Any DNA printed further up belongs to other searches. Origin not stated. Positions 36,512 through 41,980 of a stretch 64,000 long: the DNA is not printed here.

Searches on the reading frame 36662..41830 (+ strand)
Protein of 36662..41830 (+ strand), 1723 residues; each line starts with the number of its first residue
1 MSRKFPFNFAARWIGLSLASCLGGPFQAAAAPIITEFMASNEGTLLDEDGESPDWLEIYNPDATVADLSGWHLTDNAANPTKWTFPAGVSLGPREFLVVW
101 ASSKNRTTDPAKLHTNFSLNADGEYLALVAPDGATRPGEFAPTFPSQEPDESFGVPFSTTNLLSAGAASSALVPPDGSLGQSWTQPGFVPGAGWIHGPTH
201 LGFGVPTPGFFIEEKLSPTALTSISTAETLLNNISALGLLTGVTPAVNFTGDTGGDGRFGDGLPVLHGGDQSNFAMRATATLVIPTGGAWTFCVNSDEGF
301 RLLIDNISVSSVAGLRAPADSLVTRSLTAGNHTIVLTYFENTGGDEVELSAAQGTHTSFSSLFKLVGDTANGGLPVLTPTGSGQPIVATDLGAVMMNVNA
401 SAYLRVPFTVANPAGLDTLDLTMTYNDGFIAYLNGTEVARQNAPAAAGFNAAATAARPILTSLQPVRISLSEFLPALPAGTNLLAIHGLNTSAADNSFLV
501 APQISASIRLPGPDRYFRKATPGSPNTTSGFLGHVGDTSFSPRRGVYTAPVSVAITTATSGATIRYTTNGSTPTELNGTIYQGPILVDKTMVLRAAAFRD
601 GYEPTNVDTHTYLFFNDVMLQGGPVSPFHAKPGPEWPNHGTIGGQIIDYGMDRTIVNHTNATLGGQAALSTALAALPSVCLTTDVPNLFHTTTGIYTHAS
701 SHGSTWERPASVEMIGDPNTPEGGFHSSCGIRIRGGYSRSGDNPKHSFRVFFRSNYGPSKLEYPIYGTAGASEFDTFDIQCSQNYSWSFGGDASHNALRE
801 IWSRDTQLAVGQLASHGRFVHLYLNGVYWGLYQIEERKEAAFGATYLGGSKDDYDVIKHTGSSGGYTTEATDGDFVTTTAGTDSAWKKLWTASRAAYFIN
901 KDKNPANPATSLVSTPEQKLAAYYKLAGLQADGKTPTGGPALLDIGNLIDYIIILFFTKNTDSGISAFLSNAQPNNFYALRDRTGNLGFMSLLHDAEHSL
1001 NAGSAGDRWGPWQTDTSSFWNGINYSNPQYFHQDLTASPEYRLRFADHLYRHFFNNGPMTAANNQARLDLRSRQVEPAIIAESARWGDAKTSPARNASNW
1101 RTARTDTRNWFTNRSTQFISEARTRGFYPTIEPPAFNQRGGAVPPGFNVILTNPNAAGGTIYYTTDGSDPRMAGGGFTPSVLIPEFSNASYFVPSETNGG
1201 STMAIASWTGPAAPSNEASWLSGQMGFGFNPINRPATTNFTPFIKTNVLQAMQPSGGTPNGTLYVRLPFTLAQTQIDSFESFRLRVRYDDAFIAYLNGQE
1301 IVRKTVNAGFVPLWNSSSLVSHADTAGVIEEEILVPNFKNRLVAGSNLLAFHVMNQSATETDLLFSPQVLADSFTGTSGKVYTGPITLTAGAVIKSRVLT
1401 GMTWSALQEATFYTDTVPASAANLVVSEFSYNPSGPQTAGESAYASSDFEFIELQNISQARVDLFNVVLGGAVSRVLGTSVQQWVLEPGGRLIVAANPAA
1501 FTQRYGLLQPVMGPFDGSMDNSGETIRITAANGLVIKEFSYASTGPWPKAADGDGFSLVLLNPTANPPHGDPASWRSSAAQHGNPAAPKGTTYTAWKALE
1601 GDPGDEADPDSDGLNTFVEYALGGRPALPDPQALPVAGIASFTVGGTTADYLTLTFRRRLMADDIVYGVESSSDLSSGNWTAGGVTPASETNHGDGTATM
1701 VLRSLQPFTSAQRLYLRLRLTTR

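Call 74: search_protein_families(library=pfam, proteins=[window:36662-41830:+], max_evalue=0.00001)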
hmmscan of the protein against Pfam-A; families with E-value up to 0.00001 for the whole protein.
window:36662-41830:+ (1723 aa): 4 families
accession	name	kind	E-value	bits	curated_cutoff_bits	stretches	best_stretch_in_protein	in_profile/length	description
PF00932.25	LTD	-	2.4e-25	89.5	34.3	2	28-134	4-100/109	Lamin Tail Domain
PF13290.12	CHB_HEX_C_1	-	6.3e-24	84.1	22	1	542-607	1-65/67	Chitobiase/beta-hexosaminidase C-terminal domain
PF13287.12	Fn3_assoc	-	1.2e-21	77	23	1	553-612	1-59/59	Fn3 associated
PF08757.17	CotH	-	1.7e-15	57.8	23.8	1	731-1115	1-319/322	CotH kinase protein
